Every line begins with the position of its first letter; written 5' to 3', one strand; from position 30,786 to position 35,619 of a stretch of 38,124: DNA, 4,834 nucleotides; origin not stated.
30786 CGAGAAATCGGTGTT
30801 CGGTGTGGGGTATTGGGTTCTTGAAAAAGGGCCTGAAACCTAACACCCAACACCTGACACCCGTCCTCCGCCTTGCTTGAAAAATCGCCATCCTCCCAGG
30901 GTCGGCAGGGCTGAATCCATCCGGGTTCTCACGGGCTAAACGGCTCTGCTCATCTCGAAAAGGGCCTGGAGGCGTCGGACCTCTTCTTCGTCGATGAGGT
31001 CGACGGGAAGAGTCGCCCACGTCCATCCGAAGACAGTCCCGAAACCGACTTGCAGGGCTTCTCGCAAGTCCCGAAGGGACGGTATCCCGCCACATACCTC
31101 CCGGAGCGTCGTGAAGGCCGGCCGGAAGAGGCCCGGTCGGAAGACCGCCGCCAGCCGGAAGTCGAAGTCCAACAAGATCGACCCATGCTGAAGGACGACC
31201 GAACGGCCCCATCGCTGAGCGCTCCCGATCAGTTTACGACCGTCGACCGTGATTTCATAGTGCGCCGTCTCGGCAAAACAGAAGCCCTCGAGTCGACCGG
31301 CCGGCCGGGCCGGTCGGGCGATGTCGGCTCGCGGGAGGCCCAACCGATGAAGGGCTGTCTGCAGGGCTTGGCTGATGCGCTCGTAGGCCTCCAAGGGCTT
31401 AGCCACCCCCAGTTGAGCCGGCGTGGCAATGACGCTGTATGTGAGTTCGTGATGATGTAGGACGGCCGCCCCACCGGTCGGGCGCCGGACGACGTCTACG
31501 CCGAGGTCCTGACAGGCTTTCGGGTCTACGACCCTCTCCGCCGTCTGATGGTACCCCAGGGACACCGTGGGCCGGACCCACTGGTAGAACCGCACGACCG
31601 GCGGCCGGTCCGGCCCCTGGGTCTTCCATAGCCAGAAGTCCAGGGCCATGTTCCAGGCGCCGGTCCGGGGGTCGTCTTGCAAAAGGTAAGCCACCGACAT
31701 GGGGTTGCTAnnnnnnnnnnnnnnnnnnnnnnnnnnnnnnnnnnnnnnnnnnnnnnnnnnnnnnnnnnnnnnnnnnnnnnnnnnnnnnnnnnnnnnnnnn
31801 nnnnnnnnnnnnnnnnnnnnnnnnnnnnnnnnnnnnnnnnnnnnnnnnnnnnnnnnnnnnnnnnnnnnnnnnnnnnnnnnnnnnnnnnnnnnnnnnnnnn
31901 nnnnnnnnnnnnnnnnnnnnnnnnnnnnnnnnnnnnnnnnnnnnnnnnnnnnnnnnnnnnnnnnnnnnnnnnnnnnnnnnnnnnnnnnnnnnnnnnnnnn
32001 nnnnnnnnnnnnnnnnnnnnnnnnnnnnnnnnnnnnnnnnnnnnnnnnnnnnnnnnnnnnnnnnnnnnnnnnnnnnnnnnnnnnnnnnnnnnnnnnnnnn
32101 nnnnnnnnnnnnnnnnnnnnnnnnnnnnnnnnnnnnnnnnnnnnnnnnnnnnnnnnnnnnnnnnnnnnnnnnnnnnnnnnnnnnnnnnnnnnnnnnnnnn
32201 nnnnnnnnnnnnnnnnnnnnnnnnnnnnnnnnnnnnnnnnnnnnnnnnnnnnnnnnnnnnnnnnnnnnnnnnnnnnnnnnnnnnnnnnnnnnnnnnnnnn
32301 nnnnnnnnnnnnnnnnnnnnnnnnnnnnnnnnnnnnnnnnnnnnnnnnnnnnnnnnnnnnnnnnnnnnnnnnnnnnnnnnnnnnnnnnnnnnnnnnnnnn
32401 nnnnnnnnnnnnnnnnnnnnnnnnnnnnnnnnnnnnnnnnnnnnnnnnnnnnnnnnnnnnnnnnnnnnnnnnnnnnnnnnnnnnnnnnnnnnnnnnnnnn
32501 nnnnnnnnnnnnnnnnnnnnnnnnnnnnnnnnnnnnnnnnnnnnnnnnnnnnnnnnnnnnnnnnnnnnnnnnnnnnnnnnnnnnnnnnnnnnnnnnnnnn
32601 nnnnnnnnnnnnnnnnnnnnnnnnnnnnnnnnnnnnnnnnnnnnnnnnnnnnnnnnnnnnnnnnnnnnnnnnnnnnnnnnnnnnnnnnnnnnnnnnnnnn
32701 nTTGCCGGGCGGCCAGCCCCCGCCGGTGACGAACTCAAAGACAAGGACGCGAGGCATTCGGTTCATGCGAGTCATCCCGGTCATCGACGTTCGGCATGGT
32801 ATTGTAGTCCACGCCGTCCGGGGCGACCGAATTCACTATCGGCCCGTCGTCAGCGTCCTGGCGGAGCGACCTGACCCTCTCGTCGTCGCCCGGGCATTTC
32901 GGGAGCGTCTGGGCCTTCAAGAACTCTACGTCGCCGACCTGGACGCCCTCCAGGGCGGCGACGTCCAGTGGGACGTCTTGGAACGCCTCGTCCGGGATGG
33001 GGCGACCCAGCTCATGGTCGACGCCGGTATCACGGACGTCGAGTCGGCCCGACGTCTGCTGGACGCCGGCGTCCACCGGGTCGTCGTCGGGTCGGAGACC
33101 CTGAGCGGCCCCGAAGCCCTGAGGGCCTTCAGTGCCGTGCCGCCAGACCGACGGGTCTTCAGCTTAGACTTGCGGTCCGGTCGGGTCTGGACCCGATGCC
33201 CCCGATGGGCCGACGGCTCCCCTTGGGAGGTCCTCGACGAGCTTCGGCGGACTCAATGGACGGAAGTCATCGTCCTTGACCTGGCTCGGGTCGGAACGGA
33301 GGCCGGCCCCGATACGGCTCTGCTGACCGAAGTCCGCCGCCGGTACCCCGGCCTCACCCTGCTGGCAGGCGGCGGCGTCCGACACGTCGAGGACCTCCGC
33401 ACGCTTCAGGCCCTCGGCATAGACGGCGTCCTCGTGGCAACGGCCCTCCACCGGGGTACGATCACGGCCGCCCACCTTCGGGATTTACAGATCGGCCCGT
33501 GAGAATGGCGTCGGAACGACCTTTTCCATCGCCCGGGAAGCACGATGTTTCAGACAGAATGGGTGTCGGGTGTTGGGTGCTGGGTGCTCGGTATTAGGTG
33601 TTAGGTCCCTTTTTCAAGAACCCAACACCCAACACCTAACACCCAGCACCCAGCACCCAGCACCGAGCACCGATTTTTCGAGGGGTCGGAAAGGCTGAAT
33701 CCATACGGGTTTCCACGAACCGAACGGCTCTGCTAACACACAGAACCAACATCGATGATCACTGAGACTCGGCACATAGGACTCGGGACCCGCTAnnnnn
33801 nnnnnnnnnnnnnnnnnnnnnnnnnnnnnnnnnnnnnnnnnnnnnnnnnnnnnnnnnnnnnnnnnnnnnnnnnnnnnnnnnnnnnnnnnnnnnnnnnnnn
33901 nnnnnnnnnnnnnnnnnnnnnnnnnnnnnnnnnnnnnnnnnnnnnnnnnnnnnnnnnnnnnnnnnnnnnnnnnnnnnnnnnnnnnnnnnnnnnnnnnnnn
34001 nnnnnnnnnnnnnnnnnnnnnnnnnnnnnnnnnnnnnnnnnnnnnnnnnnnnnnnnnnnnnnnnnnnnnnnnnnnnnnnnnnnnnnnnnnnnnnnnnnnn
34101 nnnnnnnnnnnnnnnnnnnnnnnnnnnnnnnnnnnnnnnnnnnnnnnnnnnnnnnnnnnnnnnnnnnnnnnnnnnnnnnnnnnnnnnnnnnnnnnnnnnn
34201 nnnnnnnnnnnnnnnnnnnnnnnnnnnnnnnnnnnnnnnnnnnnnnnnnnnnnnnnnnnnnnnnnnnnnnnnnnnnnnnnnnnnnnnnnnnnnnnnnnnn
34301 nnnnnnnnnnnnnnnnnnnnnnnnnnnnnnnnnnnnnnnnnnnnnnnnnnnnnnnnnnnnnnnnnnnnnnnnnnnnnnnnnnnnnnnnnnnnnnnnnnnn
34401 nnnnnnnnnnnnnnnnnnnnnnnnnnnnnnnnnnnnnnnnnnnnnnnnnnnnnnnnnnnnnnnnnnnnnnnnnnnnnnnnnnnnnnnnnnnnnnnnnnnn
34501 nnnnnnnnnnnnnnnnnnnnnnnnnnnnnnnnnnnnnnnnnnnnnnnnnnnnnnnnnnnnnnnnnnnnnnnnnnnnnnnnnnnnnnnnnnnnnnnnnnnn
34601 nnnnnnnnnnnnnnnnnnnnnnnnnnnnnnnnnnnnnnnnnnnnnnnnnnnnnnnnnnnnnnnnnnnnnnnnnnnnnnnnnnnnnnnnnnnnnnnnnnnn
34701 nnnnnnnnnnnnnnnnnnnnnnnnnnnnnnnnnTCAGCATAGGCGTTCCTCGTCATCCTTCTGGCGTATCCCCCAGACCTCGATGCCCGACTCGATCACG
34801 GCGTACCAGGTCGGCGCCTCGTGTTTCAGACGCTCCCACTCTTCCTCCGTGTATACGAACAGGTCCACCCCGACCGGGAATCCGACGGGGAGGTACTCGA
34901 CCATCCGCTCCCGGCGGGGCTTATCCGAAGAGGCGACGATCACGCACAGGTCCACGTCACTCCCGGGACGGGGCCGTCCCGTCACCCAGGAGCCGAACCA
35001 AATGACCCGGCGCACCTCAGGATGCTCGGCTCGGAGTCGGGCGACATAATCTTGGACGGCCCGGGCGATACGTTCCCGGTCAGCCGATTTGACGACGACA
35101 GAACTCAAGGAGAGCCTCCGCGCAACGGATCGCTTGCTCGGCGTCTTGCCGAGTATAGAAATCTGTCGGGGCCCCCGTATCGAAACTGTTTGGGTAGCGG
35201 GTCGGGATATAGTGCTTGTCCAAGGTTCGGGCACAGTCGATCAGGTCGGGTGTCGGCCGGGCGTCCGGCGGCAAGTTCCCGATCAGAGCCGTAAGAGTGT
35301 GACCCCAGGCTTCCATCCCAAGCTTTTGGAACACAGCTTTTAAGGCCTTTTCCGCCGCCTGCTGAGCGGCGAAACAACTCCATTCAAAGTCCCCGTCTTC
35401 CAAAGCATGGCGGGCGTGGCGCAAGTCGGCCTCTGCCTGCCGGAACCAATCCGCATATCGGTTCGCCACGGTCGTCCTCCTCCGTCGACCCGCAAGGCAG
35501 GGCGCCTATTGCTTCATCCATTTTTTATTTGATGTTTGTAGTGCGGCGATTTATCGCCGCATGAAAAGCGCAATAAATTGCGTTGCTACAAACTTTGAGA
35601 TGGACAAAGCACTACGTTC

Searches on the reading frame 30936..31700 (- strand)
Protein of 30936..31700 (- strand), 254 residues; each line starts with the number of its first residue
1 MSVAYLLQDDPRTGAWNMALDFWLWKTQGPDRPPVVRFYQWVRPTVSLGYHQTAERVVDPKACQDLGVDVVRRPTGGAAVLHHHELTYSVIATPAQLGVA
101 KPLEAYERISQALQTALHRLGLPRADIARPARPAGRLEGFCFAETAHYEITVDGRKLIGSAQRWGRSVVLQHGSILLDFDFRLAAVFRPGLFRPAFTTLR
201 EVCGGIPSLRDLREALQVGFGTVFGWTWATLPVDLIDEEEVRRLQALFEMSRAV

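Call 17: search_protein_families(library=pfam, proteins=[window:30936-31700:-])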
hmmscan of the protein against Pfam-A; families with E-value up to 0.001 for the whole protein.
window:30936-31700:- (254 aa): 2 families
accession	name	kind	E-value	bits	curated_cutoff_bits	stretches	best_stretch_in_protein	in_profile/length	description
PF21948.1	LplA-B_cat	-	4.5e-32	112.1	27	1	15-218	3-197/200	Lipoyl protein ligase A/B catalytic domain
PF03099.24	BPL_LplA_LipB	-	6.2e-15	55.7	21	1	63-180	21-133/133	Biotin/lipoate A/B protein ligase family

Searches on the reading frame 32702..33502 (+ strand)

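Call 17: search_protein_families(library=pfam, proteins=[window:32702-33502:+])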
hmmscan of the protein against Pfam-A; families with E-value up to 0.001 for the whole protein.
window:32702-33502:+ (266 aa): 3 families
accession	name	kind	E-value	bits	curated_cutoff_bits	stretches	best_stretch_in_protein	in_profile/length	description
PF00977.27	His_biosynth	-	2e-45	155.5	23.6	1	23-255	1-228/228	Histidine biosynthesis protein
PF01207.24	Dus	-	0.00012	21.8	20.4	0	86-142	169-226/311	Dihydrouridine synthase (Dus)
PF00218.27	IGPS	-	0.00041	20.1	27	0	218-262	210-254/254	Indole-3-glycerol phosphate synthase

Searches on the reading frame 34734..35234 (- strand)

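Call 14: search_protein_families(library=pfam, proteins=[window:34734-35234:-])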
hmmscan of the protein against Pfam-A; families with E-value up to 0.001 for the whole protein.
window:34734-35234:- (166 aa): 4 families
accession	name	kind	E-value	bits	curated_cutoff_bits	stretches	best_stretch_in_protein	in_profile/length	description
PF01909.29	NTP_transf_2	-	3e-08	34.4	21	1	66-132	7-78/93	Nucleotidyltransferase domain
PF18765.7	Polbeta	-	4e-07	30.6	26.9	1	69-105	8-44/93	Polymerase beta, Nucleotidyltransferase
PF22014.2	DUF6932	-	1.4e-06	29.3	27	1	43-126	21-109/142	Family of unknown function (DUF6932)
PF22600.2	MTPAP-like_central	-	1.9e-05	25.2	27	1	51-110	20-75/139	Poly(A) RNA polymerase, mitochondrial-like, central palm domain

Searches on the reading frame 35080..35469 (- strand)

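Call 62: search_protein_families(library=pfam, proteins=[window:35080-35469:-], max_evalue=0.00001)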
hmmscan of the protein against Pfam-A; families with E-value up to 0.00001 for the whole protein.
window:35080-35469:- (129 aa): 1 family
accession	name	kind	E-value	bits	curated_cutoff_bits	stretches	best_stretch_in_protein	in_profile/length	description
PF05168.19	HEPN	-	7.7e-37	126.5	22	1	6-126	2-116/117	HEPN domain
